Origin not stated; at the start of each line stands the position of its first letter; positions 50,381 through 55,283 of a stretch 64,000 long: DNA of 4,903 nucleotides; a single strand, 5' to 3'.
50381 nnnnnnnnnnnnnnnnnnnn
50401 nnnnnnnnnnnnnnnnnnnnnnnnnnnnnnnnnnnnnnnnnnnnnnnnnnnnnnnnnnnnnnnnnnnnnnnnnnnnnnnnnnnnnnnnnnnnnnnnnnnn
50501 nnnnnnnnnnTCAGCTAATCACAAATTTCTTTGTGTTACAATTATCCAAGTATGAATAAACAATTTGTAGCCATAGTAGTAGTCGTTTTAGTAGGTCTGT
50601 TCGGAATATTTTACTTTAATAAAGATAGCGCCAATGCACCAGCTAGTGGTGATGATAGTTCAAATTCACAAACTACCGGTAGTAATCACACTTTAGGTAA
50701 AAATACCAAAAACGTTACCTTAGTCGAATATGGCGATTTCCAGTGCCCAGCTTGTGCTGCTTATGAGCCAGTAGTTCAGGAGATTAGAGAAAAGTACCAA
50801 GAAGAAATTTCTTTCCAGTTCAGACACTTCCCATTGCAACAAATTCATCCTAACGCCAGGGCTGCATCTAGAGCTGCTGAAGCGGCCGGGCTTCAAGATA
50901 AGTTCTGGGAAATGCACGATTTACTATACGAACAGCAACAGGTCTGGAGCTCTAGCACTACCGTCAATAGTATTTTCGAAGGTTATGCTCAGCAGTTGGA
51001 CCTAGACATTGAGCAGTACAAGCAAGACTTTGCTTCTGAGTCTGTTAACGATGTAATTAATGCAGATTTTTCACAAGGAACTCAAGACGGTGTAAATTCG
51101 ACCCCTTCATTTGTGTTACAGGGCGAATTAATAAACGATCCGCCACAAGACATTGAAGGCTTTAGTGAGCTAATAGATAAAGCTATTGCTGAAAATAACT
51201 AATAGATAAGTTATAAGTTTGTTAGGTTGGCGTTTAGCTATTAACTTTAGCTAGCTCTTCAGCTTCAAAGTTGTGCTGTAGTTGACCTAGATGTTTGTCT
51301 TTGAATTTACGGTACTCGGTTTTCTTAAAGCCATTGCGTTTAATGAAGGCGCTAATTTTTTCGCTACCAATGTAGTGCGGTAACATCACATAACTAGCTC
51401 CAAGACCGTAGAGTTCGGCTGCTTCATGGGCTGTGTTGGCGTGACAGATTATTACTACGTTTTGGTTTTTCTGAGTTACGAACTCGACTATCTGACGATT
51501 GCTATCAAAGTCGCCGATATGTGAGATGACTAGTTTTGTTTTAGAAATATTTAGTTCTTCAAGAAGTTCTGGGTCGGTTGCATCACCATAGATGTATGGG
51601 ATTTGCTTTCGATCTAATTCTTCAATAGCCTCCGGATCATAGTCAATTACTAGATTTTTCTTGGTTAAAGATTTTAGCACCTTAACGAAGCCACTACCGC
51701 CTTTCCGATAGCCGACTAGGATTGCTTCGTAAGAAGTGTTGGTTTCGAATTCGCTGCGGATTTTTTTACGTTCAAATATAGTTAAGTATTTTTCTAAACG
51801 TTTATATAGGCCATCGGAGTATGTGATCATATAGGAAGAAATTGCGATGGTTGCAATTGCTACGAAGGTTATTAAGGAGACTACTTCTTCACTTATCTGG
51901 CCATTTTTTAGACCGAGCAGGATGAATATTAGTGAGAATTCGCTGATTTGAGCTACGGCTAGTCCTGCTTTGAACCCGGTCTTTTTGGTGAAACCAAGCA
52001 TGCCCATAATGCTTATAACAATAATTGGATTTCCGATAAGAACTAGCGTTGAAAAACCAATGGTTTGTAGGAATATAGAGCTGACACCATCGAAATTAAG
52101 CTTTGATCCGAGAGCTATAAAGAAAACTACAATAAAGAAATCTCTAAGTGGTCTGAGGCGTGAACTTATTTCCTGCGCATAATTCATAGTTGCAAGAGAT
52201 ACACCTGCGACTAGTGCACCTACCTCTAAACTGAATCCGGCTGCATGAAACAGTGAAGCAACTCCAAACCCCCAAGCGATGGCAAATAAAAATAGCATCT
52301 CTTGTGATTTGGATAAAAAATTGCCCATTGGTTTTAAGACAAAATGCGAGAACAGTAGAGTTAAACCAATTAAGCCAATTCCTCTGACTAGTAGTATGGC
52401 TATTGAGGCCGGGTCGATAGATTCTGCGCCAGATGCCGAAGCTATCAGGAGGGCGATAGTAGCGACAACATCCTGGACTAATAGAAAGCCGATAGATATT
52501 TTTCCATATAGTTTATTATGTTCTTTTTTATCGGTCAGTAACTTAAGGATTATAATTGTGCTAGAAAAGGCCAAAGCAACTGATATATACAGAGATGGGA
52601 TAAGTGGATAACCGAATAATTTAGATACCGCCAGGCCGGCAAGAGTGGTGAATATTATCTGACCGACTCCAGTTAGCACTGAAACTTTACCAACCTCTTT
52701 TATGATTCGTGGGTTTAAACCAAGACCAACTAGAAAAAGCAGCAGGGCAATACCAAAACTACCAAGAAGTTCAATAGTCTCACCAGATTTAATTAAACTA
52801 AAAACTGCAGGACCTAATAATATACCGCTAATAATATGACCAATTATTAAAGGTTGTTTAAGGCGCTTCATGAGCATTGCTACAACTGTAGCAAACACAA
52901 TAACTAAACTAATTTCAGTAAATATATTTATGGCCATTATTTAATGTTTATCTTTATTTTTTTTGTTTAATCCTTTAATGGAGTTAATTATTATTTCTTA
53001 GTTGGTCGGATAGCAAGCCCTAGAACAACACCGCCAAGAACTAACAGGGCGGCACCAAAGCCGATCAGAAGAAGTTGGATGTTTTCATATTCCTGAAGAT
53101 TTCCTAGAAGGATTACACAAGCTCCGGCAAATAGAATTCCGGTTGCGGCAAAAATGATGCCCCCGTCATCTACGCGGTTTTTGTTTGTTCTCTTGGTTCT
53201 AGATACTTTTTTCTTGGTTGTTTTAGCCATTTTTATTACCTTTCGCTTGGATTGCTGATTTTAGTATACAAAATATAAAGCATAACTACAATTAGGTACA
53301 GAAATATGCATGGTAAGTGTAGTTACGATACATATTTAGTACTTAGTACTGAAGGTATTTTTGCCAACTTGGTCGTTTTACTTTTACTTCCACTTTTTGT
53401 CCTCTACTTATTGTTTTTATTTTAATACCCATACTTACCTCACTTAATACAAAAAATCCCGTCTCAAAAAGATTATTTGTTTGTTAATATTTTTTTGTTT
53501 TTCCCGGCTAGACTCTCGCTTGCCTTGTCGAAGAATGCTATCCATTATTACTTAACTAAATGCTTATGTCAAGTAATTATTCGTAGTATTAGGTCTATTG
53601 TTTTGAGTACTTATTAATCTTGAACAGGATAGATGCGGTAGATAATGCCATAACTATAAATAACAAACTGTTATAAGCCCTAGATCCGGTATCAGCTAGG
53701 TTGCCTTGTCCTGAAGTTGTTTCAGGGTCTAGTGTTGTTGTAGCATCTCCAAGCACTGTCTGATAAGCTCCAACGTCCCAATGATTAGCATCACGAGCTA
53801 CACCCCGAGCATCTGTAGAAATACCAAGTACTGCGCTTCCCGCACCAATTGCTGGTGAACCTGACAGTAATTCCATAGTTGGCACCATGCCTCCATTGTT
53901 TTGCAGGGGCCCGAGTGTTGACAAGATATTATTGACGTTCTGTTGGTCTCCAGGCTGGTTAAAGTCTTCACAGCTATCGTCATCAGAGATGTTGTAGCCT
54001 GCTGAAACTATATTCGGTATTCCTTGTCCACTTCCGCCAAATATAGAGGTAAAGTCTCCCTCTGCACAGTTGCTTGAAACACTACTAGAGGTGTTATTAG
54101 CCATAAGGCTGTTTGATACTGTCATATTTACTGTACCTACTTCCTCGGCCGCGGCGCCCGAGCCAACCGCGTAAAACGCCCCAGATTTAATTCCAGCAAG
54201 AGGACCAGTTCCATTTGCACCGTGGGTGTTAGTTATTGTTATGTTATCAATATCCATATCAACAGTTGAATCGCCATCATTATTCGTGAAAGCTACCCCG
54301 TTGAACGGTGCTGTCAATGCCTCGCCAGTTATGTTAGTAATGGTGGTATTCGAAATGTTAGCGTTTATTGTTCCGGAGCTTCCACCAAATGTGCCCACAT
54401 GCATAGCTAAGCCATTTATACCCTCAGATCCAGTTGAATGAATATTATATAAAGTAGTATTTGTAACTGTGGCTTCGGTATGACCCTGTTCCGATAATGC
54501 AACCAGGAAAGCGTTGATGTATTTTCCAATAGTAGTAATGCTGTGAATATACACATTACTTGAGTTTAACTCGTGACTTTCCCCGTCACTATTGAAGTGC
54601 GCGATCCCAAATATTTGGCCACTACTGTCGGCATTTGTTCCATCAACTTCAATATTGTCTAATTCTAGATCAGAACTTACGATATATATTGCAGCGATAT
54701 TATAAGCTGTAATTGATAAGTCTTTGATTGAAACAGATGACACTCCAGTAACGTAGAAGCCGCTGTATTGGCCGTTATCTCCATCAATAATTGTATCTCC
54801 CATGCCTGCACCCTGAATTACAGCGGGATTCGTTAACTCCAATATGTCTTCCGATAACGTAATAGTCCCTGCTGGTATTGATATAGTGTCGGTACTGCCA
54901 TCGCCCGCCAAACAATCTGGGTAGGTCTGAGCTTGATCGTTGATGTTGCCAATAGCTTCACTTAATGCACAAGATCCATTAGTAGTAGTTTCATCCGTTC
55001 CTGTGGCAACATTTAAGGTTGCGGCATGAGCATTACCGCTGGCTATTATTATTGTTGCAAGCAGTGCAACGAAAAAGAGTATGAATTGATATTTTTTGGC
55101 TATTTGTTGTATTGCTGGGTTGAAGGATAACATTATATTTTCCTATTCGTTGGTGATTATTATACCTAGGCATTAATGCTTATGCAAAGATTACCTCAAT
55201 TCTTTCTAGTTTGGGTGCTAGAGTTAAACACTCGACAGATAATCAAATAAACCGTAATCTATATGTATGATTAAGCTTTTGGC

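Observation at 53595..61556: Three clustered paralogues of a CSLREA / choice-of-anchor-Q beta-helix surface protein with conserved ends and divergent cores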

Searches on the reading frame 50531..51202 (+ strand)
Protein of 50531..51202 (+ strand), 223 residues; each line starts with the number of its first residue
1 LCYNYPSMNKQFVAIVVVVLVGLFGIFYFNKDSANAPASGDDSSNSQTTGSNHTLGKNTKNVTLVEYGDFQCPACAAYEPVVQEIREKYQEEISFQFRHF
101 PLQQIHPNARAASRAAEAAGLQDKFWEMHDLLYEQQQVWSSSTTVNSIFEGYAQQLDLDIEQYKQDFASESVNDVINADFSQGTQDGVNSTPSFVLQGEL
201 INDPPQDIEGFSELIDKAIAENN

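Call 13: search_protein_families(library=pfam, proteins=[window:50531-51202:+], max_evalue=0.001)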
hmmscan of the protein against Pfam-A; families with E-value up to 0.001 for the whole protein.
window:50531-51202:+ (223 aa): 3 families
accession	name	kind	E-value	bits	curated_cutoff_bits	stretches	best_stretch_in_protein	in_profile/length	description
PF13462.12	Thioredoxin_4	-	1.3e-26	94.2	23.2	1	49-217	2-165/165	Thioredoxin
PF01323.26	DSBA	-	9.9e-15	55.3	25.6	1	63-209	1-184/191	DSBA-like thioredoxin domain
PF13743.12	Thioredoxin_5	-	7.4e-12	45.8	27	1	110-213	75-180/186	Thioredoxin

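Call 70: search_protein_families(library=ncbifam, proteins=[window:50531-51202:+], max_evalue=0.00001)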
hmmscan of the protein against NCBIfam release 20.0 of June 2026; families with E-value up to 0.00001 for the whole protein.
window:50531-51202:+ (223 aa): 1 family
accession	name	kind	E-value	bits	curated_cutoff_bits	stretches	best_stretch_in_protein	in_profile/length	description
NF041057.1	Rcas_1661_fam_Se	equivalog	6.3e-26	91.4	190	1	43-217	72-246/247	Rcas_1661 family thioredoxin-like (seleno)lipoprotein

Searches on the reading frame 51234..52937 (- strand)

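Call 13: search_protein_families(library=pfam, proteins=[window:51234-52937:-], max_evalue=0.001)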
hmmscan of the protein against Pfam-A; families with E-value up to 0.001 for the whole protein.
window:51234-52937:- (567 aa): 2 families
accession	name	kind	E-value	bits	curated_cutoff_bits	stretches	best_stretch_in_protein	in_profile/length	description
PF00999.27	Na_H_Exchanger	-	4.3e-52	177.7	26.2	1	14-371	2-369/375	Sodium/hydrogen exchanger, transmembrane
PF02254.24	TrkA_N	-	1e-20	74.6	23.8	1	406-520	2-116/116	TrkA-N domain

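Call 70: search_protein_families(library=ncbifam, proteins=[window:51234-52937:-], max_evalue=0.00001)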
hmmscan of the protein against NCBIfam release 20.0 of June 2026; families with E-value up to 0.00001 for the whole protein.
window:51234-52937:- (567 aa): 5 families
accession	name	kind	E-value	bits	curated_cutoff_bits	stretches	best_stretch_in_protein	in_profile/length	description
NF002924.0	PRK03562.1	equivalog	1.4e-53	182.3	752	1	12-515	13-515/623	glutathione-regulated potassium-efflux system protein KefC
NF002973.0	PRK03659.1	equivalog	1.1e-43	149.7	804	1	8-513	8-511/602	glutathione-regulated potassium-efflux system protein KefB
NF045626.1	FeTrans_MagA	equivalog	7.7e-43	146.9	700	1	6-371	8-374/386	iron transporter MagA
NF007950.1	PRK10669.1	equivalog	8.4e-42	143.7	700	1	5-519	7-534/547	YbaL family putative K(+) efflux transporter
TIGR00932.1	2a37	subfamily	1.7e-41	142.5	238.3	1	15-281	3-275/275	monovalent cation:proton antiporter-2 (CPA2) family protein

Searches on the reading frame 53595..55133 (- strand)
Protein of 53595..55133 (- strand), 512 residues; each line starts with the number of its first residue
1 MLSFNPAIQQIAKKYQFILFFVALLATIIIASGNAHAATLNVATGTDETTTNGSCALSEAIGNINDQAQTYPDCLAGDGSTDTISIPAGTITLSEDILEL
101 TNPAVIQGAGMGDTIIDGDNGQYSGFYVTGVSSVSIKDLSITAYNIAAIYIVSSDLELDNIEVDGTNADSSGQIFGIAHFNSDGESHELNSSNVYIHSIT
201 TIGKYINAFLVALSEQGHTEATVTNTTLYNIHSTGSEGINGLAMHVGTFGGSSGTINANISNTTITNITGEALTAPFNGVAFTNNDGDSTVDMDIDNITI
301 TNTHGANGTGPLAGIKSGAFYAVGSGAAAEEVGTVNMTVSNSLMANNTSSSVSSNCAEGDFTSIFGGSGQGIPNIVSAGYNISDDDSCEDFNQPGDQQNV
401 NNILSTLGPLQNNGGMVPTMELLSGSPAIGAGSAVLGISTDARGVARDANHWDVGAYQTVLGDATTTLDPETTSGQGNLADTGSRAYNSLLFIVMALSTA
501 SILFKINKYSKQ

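Call 3: search_protein_families(library=ncbifam, proteins=[window:53595-55133:-], max_evalue=1)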
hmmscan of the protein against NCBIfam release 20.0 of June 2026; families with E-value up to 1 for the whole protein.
window:53595-55133:- (512 aa): 2 families
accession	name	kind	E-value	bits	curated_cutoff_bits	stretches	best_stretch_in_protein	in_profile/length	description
NF041518.1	choice_anch_Q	domain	3.5e-18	65.6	25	1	406-458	3-56/58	choice-of-anchor Q domain-containing protein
NF053819.1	EF0750_LPXTG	subfamily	0.13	12.8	47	0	469-509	62-103/105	EF2685/EF0750 family sortase-dependent surface protein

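Call 4: search_protein_families(library=pfam, proteins=[window:53595-55133:-], max_evalue=1)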
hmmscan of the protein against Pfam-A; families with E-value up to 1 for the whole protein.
window:53595-55133:- (512 aa): 0 families

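Call 61: list_cluster_members(proteins=[P0001, P0079, window:53595-55133:-])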
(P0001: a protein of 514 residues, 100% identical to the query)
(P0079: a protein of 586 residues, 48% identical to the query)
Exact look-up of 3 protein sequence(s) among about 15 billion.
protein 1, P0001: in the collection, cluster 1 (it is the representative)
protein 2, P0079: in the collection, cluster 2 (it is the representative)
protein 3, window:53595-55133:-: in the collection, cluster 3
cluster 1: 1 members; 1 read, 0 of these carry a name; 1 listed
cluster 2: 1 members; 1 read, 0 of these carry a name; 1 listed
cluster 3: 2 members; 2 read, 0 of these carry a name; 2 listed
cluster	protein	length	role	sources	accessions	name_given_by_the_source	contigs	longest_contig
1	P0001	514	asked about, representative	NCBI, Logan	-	-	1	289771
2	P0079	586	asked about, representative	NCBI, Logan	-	-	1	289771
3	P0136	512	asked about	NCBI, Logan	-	-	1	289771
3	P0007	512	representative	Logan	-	-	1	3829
